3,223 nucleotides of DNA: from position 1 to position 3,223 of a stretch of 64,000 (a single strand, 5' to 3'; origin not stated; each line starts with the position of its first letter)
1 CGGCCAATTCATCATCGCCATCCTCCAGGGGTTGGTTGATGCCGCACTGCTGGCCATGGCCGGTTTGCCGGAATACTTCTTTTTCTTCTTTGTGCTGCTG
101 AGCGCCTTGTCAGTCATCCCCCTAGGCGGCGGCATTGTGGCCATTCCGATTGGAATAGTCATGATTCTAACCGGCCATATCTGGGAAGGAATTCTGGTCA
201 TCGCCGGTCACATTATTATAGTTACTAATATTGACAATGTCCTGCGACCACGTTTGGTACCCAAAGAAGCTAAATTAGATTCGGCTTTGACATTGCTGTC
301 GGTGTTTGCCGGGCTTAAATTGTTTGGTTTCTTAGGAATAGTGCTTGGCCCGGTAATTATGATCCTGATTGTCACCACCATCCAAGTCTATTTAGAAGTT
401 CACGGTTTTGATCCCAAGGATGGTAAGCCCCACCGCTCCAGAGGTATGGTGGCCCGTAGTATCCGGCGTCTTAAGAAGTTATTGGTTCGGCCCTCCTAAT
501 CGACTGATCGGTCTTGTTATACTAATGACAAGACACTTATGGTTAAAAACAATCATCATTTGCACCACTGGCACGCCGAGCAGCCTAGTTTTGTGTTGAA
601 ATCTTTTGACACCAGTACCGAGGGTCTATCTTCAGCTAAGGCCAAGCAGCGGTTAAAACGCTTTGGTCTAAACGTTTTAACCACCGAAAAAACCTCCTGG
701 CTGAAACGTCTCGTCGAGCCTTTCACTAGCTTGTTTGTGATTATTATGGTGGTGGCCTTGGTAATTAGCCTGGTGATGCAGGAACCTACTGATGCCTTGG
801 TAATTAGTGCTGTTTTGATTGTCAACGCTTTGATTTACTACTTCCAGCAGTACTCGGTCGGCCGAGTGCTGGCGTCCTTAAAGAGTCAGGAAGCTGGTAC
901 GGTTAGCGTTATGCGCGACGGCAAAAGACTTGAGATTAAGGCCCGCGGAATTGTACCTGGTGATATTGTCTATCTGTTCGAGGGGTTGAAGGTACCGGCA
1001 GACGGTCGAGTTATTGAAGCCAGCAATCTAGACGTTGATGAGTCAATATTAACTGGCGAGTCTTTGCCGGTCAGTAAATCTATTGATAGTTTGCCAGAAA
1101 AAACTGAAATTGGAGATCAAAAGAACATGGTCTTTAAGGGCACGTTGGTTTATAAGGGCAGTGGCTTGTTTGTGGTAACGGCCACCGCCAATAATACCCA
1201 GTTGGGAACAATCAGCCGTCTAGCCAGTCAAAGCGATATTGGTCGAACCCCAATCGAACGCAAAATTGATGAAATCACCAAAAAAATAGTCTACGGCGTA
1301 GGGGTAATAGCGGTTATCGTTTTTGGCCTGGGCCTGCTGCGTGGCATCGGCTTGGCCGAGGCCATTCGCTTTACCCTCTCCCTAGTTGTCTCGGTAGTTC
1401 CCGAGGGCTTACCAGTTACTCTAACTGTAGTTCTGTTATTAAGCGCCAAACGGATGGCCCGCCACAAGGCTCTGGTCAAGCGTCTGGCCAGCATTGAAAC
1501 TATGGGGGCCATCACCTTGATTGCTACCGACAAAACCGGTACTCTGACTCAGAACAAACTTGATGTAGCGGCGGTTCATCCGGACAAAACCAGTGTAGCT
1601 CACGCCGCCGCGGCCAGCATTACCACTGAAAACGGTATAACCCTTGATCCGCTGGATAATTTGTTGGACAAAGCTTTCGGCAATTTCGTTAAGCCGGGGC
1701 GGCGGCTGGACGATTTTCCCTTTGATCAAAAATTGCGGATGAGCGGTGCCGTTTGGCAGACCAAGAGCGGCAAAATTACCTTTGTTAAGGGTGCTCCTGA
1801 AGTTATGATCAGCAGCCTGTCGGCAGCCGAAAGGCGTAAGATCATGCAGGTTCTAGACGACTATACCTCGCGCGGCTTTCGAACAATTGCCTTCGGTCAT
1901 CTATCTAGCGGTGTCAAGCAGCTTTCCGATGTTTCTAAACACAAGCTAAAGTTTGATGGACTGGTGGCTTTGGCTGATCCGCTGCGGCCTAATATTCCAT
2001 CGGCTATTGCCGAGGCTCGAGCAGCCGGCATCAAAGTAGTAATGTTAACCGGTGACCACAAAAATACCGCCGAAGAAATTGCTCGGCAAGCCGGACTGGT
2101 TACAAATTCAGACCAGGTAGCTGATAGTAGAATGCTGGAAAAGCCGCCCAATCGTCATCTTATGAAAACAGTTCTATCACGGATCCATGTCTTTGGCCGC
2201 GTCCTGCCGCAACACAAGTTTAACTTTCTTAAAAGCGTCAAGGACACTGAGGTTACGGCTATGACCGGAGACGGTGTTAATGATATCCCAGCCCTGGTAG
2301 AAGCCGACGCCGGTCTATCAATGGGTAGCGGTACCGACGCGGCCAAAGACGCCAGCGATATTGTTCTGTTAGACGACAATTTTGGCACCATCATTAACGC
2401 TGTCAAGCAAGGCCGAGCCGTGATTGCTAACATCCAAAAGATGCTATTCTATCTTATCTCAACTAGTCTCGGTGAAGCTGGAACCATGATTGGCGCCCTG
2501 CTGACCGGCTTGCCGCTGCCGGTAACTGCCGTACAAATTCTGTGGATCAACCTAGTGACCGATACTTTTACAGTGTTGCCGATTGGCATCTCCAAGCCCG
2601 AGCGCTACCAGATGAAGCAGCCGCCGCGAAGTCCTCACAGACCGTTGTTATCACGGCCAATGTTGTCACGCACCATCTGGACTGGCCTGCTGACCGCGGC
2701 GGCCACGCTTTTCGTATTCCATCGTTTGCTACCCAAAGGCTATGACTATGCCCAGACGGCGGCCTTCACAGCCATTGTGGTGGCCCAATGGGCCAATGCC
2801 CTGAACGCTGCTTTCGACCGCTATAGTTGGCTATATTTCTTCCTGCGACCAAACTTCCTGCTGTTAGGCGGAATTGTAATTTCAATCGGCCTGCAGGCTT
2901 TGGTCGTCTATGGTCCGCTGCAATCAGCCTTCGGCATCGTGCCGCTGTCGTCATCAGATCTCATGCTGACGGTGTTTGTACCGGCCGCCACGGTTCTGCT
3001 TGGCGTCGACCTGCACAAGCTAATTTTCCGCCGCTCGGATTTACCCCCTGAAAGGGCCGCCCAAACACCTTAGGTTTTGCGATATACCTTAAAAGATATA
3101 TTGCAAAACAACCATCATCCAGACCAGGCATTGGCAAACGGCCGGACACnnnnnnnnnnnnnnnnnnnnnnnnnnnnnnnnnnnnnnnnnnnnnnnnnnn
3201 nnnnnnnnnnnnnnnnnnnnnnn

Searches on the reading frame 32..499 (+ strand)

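Call 26: search_protein_families(library=pfam, proteins=[window:32-499:+], max_evalue=0.001)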
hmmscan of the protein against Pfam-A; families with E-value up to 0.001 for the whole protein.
window:32-499:+ (155 aa): 1 family
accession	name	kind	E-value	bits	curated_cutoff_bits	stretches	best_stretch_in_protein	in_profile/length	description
PF01594.21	AI-2E_transport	-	5.4e-22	78.8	34.3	1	7-120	213-326/327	AI-2E family transporter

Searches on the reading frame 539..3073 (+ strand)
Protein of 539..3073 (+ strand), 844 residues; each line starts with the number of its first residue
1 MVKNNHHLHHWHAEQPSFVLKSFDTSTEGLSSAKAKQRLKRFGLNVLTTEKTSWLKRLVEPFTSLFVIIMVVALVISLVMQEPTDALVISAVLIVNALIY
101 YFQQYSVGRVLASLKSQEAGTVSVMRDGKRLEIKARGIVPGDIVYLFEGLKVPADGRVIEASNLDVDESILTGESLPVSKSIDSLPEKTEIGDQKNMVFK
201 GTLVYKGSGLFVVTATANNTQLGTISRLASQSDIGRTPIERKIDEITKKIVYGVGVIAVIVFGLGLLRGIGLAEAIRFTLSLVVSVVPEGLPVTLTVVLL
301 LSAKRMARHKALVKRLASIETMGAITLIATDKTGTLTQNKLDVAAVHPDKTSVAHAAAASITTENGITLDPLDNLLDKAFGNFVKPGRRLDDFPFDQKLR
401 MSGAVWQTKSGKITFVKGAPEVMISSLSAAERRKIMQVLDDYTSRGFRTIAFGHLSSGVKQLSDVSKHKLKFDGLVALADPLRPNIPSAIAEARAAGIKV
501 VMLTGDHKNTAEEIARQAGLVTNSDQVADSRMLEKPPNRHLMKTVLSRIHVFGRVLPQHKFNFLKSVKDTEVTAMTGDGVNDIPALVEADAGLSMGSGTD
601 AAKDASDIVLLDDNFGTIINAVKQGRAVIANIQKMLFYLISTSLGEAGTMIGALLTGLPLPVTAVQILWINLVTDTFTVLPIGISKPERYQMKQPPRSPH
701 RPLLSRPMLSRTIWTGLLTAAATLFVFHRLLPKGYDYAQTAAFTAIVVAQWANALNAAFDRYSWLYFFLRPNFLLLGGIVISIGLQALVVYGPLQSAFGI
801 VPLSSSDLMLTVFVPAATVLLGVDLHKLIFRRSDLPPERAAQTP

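Call 3: search_protein_families(library=pfam, proteins=[window:539-3073:+], max_evalue=0.01)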
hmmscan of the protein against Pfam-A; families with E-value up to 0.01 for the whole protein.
window:539-3073:+ (844 aa): 8 families
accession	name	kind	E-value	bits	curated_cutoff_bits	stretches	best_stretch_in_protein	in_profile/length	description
PF00122.25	E1-E2_ATPase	-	6.8e-49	166.3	28.1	1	119-309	4-181/181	E1-E2 ATPase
PF00689.26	Cation_ATPase_C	-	1.5e-40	139.3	27.3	1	659-828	1-174/175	Cation transporting ATPase, C-terminus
PF00702.32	Hydrolase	-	4.2e-19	70.1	26.4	1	325-590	1-191/191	haloacid dehalogenase-like hydrolase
PF00690.31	Cation_ATPase_N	-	6.2e-15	55.1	20.4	1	11-77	1-69/69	Cation transporter/ATPase, N-terminus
PF12710.13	HAD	-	1.4e-05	26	27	1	482-586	86-188/189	haloacid dehalogenase-like hydrolase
PF08282.18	Hydrolase_3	-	6.5e-05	23.2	20.9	1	571-620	204-253/255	haloacid dehalogenase-like hydrolase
PF03739.19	LptF_LptG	-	7.8e-05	22.3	27.9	1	11-95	226-312/353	Lipopolysaccharide export system permease LptF/LptG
PF13246.12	Cation_ATPase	-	0.0049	17.3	21.7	1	389-427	48-88/91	Cation transport ATPase (P-type)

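Call 57: search_protein_families(library=ncbifam, proteins=[window:539-3073:+], max_evalue=0.001)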
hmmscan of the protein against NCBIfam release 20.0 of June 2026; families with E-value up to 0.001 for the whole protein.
window:539-3073:+ (844 aa): 21 families
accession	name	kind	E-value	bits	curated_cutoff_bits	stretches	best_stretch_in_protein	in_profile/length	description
TIGR01116.1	ATPase-IIA1_Ca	equivalog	1.7e-139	466.3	703.4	2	415-822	398-791/799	calcium-translocating P-type ATPase, SERCA-type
TIGR01522.1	ATPase-IIA2_Ca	equivalog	6.6e-139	464.2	798.3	1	27-832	21-852/854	calcium-transporting P-type ATPase, PMR1-type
TIGR01647.1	ATPase-IIIA_H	equivalog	4.1e-120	402.2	615.5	1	29-745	1-711/755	plasma-membrane proton-efflux P-type ATPase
TIGR01517.1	ATPase-IIB_Ca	equivalog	4.6e-110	369.2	507.05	1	26-826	52-877/882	calcium-translocating P-type ATPase, PMCA-type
TIGR01106.1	ATPase-IIC_X-K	subfamily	8.3e-107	358.3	946.1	3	20-352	26-371/997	Na,H/K antiporter P-type ATPase subunit alpha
TIGR01523.1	ATPase-IID_K-Na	equivalog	1.1e-95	321.2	645.05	2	26-341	23-369/997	potassium/sodium efflux P-type ATPase, fungal-type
TIGR01524.1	ATPase-IIIB_Mg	equivalog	6.2e-93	312.2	610.75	1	9-701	14-732/867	magnesium-translocating P-type ATPase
TIGR01494.1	ATPase_P-type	subfamily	1.7e-89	300.4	62.3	2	88-523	1-368/478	HAD-IC family P-type ATPase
NF011702.0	PRK15122.1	subfamily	7.3e-79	265.8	975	1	14-679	34-750/907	magnesium-translocating P-type ATPase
TIGR01525.1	ATPase-IB_hvy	subfamily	5.2e-72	243.5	346.25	2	68-522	3-428/560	heavy metal translocating P-type ATPase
TIGR01657.1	P-ATPase-V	hypoth_equivalog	3.9e-71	239.9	618.25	3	22-353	133-476/1055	ATP13A2 family polyamine export P-type ATPase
TIGR01512.1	ATPase-IB2_Cd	subfamily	2e-54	185.1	313.5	3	68-353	3-262/494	cadmium family heavy metal-translocating P-type ATPase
TIGR01511.1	ATPase-IB1_Cu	subfamily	1.3e-53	182.8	397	3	65-359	23-295/542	copper-translocating P-type ATPase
NF008262.1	PRK11033.1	equivalog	7e-40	137.2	1005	3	69-360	181-461/731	zinc/cadmium/mercury/lead-transporting ATPase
NF033775.1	P_type_ZntA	exception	9.8e-37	126.6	1240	3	69-368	186-474/732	Zn(II)/Cd(II)/Pb(II) translocating P-type ATPase ZntA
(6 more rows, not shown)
